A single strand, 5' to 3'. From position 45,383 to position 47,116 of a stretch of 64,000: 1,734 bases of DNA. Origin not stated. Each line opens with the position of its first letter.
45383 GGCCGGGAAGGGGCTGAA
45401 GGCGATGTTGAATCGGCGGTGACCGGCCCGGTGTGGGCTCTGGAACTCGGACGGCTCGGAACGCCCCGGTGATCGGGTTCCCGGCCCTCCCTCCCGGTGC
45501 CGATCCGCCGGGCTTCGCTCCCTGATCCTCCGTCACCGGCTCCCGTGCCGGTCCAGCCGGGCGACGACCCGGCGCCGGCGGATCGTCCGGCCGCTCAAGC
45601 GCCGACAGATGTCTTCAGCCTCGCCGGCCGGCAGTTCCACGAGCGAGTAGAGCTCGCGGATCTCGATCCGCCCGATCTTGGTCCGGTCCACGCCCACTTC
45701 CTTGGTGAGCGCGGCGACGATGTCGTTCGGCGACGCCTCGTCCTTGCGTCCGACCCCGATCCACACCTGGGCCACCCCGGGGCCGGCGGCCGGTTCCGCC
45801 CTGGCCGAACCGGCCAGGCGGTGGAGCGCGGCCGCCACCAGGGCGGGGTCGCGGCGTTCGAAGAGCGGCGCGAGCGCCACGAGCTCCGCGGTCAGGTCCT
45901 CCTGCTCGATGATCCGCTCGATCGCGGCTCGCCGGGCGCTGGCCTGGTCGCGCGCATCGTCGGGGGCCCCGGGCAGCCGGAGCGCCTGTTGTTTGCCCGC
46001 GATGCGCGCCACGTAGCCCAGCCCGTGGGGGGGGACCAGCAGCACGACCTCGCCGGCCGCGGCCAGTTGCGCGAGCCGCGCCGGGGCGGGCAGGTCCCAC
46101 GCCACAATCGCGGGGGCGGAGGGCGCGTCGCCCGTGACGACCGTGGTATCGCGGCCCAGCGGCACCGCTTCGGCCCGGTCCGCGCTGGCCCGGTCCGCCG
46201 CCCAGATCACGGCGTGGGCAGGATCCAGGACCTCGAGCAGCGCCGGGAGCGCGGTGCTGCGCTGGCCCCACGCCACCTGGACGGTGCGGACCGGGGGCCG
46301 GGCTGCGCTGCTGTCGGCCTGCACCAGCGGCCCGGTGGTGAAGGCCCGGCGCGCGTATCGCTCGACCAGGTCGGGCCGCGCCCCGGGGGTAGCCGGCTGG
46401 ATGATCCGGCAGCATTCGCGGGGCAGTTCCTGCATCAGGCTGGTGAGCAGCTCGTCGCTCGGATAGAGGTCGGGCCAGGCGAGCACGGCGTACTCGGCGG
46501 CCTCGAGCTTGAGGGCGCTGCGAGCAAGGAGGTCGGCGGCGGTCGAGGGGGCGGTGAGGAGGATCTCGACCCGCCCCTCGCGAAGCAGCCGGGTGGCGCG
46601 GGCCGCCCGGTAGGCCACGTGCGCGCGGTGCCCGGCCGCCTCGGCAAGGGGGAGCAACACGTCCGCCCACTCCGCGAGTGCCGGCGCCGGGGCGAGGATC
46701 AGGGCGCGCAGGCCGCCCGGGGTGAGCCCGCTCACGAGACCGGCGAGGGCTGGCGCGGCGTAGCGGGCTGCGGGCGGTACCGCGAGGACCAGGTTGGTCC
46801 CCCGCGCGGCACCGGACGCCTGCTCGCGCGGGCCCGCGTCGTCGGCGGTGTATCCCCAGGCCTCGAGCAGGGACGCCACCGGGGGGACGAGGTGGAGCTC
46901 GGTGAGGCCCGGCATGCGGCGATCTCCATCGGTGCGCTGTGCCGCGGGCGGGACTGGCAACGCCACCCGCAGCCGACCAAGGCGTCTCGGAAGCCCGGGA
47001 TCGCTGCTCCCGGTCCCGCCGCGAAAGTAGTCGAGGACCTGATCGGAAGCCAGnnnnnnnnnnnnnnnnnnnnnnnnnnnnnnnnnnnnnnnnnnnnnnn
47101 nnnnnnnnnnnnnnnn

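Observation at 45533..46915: Catalytically degenerate DEAD-box paralog retaining a DbpA-type RNA-binding domain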

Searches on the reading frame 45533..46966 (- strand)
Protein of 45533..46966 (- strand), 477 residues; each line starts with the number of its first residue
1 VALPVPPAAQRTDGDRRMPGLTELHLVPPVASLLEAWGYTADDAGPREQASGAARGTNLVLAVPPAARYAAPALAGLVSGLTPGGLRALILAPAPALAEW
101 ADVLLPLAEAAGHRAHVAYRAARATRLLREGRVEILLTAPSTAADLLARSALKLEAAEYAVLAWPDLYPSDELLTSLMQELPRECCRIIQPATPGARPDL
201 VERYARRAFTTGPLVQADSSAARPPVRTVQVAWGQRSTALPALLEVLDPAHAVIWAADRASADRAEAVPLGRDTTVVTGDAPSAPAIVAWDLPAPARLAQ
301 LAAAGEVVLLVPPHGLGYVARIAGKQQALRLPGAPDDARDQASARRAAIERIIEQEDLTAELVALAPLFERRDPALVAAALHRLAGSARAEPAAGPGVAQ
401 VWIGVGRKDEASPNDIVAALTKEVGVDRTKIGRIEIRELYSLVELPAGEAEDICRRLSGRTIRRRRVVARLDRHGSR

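Call 3: search_protein_families(library=pfam, proteins=[window:45533-46966:-], max_evalue=1)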
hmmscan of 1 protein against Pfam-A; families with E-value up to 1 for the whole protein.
window:45533-46966:- (477 aa): 1 family
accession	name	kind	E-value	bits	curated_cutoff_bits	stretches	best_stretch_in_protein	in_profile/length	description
PF03880.21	DbpA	-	1.5e-19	70.2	25.6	1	402-470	3-71/72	DbpA RNA binding domain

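Call 4: search_protein_families(library=ncbifam, proteins=[window:45533-46966:-], max_evalue=1)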
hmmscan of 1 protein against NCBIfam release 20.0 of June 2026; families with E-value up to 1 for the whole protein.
window:45533-46966:- (477 aa): 3 families
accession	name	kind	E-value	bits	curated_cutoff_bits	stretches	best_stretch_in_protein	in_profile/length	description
NF008744.0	PRK11776.1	equivalog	3.9e-10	38.9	524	1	393-470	380-457/460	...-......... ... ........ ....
NF008642.0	PRK11634.1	equivalog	0.0029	16.1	989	1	402-458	489-545/628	DEAD/DEAH family ATP-dependent RNA helicase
NF053631.1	RNA_helic_CshA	equivalog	0.11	11.4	646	1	85-164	67-149/434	degradosome RNA helicase CshA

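Call 5: search_solved_structures(query=window:45533-46966:-, max_evalue=1, show_alignments=3)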
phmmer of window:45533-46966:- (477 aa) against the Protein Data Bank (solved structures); distinct sequences matched with E-value up to 1: 4.
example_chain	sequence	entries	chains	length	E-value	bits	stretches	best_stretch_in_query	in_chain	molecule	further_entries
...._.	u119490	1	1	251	0.01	18.4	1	398-469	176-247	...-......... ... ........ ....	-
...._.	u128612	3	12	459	0.016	17.8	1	398-468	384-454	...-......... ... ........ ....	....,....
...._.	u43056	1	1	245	0.025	17.2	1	70-157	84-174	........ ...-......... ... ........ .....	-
5b88_A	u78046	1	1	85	0.074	15.6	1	402-460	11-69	ATP-dependent RNA helicase DeaD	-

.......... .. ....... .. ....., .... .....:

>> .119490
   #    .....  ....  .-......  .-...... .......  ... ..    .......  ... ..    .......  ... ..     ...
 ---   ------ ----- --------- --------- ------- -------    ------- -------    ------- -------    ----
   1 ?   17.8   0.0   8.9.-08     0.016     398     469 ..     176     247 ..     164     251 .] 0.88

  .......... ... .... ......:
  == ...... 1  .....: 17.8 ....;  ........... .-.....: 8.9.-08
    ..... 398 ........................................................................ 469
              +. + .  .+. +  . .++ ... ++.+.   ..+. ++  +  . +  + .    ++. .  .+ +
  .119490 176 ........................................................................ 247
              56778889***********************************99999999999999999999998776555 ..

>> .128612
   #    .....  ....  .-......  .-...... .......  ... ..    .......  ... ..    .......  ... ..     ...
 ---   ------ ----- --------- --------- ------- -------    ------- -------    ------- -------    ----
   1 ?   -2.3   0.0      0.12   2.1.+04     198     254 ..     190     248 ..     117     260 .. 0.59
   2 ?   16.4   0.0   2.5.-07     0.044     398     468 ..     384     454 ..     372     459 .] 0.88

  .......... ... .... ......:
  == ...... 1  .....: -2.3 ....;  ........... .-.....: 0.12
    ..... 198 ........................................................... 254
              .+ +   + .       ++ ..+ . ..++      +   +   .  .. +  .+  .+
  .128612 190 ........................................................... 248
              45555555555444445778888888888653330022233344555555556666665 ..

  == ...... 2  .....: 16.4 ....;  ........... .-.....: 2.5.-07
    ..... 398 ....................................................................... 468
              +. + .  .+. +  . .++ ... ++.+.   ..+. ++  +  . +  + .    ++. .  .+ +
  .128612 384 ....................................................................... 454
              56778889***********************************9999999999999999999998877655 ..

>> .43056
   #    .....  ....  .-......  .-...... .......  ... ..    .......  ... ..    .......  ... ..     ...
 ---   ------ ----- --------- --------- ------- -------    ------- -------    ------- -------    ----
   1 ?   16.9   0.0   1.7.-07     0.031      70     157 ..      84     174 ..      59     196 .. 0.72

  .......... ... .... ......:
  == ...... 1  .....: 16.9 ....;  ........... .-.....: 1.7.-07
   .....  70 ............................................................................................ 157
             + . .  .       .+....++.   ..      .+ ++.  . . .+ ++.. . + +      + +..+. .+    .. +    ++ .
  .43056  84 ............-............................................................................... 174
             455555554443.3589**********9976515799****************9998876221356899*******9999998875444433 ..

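Call 6: find_homologous_proteins(query=window:45533-46966:-, max_evalue=0.001)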
Query window:45533-46966:- (477 aa): 569 proteins with E <= 0.001 among 8000 candidates; the best 120 are listed.
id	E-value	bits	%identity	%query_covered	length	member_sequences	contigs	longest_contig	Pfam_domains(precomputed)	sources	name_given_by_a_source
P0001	1.0e-255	867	92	96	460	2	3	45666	PF03880.22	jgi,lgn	jgi:ATP-dependent RNA helicase DeaD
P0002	2.6e-231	787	82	96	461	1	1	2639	PF03880.22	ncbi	-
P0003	1.1e-212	726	77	96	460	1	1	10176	PF03880.22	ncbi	-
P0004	3.7e-154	533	61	96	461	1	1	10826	PF03880.22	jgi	jgi:DbpA-like RNA binding protein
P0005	1.7e-146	507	58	96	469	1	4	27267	PF03880.22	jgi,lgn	jgi:ATP-dependent RNA helicase DeaD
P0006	2.8e-138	480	58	94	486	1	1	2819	PF03880.22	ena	-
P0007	9.2e-134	465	56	96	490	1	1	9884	PF03880.22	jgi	jgi:ATP-dependent RNA helicase DeaD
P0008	9.8e-133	462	57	96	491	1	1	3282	PF03880.22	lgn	-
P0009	9.9e-133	462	54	96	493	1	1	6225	PF03880.22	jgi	jgi:ATP-dependent RNA helicase DeaD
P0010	3.8e-131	457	55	96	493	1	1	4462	PF03880.22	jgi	jgi:ATP-dependent RNA helicase DeaD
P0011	5.6e-131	456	55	96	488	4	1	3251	PF03880.22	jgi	-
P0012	1.3e-130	455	55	96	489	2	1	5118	PF03880.22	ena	-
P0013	1.3e-130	455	53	96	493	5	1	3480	PF03880.22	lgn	-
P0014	1.7e-130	455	53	96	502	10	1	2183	PF03880.22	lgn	-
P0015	5.3e-130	453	54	96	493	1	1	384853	PF03880.22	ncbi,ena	-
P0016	1.3e-129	452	54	96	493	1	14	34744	PF03880.22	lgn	-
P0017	1.5e-129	451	53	96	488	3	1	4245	PF03880.22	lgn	-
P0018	3.3e-129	450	54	96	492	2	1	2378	PF03880.22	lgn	-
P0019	4.3e-129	450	54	96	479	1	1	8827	PF03880.22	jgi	jgi:ATP-dependent RNA helicase DeaD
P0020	4.7e-129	450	52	96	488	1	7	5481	PF03880.22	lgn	-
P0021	6.6e-129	449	55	96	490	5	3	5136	PF03880.22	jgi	jgi:ATP-dependent RNA helicase DeaD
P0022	8.4e-129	449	53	96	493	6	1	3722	PF03880.22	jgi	-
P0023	2.6e-128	447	52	96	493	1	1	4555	PF03880.22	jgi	jgi:ATP-dependent RNA helicase DeaD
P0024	6.6e-128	446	54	96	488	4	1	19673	PF03880.22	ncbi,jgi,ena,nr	ncbi:MAG: DbpA RNA binding domain-containing protein [Gemmatimonadota bacterium]|nr:DbpA RNA binding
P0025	6.8e-128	446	51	96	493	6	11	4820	PF03880.22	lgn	-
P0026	2.3e-127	444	56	96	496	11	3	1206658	PF03880.22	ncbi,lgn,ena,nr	ncbi:MAG: DbpA RNA binding domain-containing protein [Gemmatimonadetes bacterium]|nr:DbpA RNA bindin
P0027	3.6e-127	444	55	96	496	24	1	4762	PF03880.22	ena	-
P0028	4.9e-127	443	55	96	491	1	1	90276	PF03880.22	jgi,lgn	-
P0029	6.0e-127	443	51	96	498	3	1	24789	PF03880.22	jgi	-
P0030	1.2e-126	442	52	96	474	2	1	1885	PF03880.22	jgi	jgi:ATP-dependent RNA helicase DeaD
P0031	3.5e-126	440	52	96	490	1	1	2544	PF03880.22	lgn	-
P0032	3.9e-126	440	51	96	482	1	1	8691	PF03880.22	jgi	jgi:ATP-dependent RNA helicase DeaD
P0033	6.7e-126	439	53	96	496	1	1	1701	PF03880.22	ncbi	-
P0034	7.4e-126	439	53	93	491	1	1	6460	PF03880.22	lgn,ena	-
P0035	1.8e-125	438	52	96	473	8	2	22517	PF03880.22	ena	-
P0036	2.6e-125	438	54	96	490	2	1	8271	PF03880.22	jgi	jgi:ATP-dependent RNA helicase DeaD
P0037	3.9e-125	437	54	96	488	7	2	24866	PF03880.22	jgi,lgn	jgi:ATP-dependent RNA helicase DeaD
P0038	8.8e-125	436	54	96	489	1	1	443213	PF03880.22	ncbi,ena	-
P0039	9.1e-125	436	52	95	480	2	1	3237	PF03880.22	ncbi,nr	ncbi:MAG TPA: DbpA RNA binding domain-containing protein [Gemmatimonadales bacterium]|nr:DbpA RNA bi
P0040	2.0e-124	435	51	96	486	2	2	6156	PF03880.22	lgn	-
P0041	2.4e-124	434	53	96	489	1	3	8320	PF03880.22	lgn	-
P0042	3.2e-124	434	52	96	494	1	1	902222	PF03880.22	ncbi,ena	-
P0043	4.0e-124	434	52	96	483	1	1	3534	PF03880.22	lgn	-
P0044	4.3e-124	433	54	96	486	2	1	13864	PF03880.22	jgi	jgi:ATP-dependent RNA helicase DeaD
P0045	4.3e-124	433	54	96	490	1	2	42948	PF03880.22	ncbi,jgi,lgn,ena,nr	ncbi:MAG TPA: DbpA RNA binding domain-containing protein [Gemmatimonadales bacterium]|nr:DbpA RNA bi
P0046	6.2e-124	433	51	96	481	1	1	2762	PF03880.22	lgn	-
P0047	8.7e-124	432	51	96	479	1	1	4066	PF03880.22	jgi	jgi:ATP-dependent RNA helicase DeaD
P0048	1.7e-123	431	50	96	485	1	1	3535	PF03880.22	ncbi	-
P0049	3.0e-123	431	53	96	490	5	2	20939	PF03880.22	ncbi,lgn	-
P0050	4.5e-123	430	51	96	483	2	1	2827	PF03880.22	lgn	-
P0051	4.6e-123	430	52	96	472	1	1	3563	PF03880.22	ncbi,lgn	ncbi:MAG: DbpA RNA binding domain-containing protein [Gemmatimonadota bacterium]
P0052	4.7e-123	430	52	95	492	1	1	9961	PF03880.22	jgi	jgi:ATP-dependent RNA helicase DeaD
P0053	6.3e-123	430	52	96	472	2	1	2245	PF03880.22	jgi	-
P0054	1.0e-122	429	55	92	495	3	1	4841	PF03880.22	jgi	jgi:ATP-dependent RNA helicase DeaD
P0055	1.2e-122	429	53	96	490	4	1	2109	PF03880.22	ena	-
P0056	2.2e-122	428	52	96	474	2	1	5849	PF03880.22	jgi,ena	-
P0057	2.7e-122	428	56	90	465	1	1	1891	PF03880.22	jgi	jgi:ATP-dependent RNA helicase DeaD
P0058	3.1e-122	427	52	96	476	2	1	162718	PF03880.22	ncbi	-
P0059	4.4e-122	427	54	96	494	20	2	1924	PF03880.22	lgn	-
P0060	5.1e-122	427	52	95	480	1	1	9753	PF03880.22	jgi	jgi:ATP-dependent RNA helicase DeaD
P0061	5.6e-122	427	51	96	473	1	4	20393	PF03880.22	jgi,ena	jgi:ATP-dependent RNA helicase DeaD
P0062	8.6e-122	426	51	96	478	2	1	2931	PF03880.22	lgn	-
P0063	1.2e-121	425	52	96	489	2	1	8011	PF03880.22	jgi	jgi:ATP-dependent RNA helicase DeaD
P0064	1.8e-121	425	53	96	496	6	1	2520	PF03880.22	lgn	-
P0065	3.2e-121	424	51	96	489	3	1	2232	PF03880.22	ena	-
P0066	7.8e-121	423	50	96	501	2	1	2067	PF03880.22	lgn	-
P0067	9.0e-121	423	53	95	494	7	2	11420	PF03880.22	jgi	jgi:ATP-dependent RNA helicase DeaD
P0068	1.4e-120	422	51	95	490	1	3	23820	PF03880.22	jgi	jgi:ATP-dependent RNA helicase DeaD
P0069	2.0e-120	421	51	96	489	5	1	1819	PF03880.22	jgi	jgi:ATP-dependent RNA helicase DeaD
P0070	1.3e-119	419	53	96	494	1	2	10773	PF03880.22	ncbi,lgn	-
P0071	2.0e-119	418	50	96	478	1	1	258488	PF03880.22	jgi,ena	jgi:hypothetical protein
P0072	4.2e-119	417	50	96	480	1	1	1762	PF03880.22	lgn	-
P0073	9.9e-119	416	51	95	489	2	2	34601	PF03880.22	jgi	-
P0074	1.4e-118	415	49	91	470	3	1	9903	PF03880.22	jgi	jgi:hypothetical protein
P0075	3.2e-118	414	53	96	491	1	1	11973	PF03880.22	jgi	jgi:ATP-dependent RNA helicase DeaD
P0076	6.1e-118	413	53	96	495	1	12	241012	PF03880.22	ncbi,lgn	-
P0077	1.0e-117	412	49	96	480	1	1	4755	PF03880.22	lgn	-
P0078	1.8e-117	412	51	96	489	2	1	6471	PF03880.22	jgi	jgi:ATP-dependent RNA helicase DeaD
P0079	3.8e-117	411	52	92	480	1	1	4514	PF03880.22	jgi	jgi:hypothetical protein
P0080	6.6e-117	410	51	96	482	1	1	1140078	PF03880.22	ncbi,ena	-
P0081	8.7e-117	409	50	96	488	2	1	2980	PF03880.22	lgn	-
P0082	2.2e-116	408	50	96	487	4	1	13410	PF03880.22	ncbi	-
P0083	9.2e-114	399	52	96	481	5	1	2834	PF03880.22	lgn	-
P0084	2.2e-113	398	50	96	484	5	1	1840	PF03880.22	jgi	jgi:ATP-dependent RNA helicase DeaD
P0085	3.6e-113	397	51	96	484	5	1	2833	PF03880.22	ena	-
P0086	1.3e-112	396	51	95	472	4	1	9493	PF03880.22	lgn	-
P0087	1.6e-112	395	49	96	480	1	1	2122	PF03880.22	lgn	-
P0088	6.1e-112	393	51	96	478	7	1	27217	PF03880.22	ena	-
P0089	6.3e-112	393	51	96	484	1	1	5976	PF03880.22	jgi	jgi:ATP-dependent RNA helicase DeaD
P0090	1.2e-111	392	46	91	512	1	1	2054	PF03880.22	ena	-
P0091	1.3e-111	392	51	96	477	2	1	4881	PF03880.22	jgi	jgi:ATP-dependent RNA helicase DeaD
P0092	1.9e-111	392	50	96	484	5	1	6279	PF03880.22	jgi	jgi:ATP-dependent RNA helicase DeaD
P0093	2.4e-111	391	51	96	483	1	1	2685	PF03880.22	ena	-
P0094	2.9e-111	391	50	96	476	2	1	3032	PF03880.22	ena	-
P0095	4.4e-111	391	52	96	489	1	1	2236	PF03880.22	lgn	-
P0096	6.0e-111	390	50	96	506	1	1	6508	PF03880.22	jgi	jgi:ATP-dependent RNA helicase DeaD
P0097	7.8e-111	390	49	96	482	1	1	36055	PF03880.22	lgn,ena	-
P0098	1.2e-110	389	50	96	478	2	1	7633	PF03880.22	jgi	jgi:ATP-dependent RNA helicase DeaD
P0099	1.5e-110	389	48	96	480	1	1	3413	PF03880.22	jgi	jgi:ATP-dependent RNA helicase DeaD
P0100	1.7e-110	389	48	96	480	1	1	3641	PF03880.22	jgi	jgi:ATP-dependent RNA helicase DeaD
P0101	2.0e-110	388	50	93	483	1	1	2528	PF03880.22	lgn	-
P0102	2.1e-110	388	50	96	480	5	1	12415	PF03880.22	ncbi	-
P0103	2.2e-110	388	50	96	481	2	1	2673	PF03880.22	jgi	jgi:hypothetical protein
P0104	2.2e-110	388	51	96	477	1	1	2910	PF03880.22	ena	-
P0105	2.3e-110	388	49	95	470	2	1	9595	PF03880.22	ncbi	ncbi:MAG TPA: DbpA RNA binding domain-containing protein [Gemmatimonadales bacterium]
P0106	2.8e-110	388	49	96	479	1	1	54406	PF03880.22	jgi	jgi:ATP-dependent RNA helicase DeaD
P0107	5.9e-110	387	49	96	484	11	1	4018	PF03880.22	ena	-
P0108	6.2e-110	387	50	96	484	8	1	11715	PF03880.22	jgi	jgi:ATP-dependent RNA helicase DeaD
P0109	7.1e-110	387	50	96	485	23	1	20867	PF03880.22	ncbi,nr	ncbi:MAG: ATP-dependent helicase DeaD [Gemmatimonadales bacterium]|nr:ATP-dependent helicase DeaD [G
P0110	8.3e-110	386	49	96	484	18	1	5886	PF03880.22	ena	-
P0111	9.0e-110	386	50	96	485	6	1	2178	PF03880.22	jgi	jgi:ATP-dependent RNA helicase DeaD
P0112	9.8e-110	386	50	96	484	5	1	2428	PF03880.22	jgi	-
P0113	1.6e-109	385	50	96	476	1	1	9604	PF03880.22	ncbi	ncbi:MAG: DbpA RNA binding domain-containing protein [Gemmatimonadales bacterium]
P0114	1.7e-109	385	48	96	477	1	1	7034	PF03880.22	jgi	jgi:ATP-dependent RNA helicase DeaD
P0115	1.9e-109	385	49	97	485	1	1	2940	PF03880.22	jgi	jgi:ATP-dependent RNA helicase DeaD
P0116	2.6e-109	385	49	96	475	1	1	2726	PF03880.22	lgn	-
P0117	2.6e-109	385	50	96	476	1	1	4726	PF03880.22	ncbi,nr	ncbi:MAG: DbpA RNA binding domain-containing protein [Gemmatimonadota bacterium]|nr:DbpA RNA binding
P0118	3.0e-109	385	50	96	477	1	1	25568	PF03880.22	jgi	jgi:ATP-dependent RNA helicase DeaD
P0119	3.2e-109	384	51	96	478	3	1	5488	PF03880.22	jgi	jgi:ATP-dependent RNA helicase DeaD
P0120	4.2e-109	384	50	96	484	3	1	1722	PF03880.22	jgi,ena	-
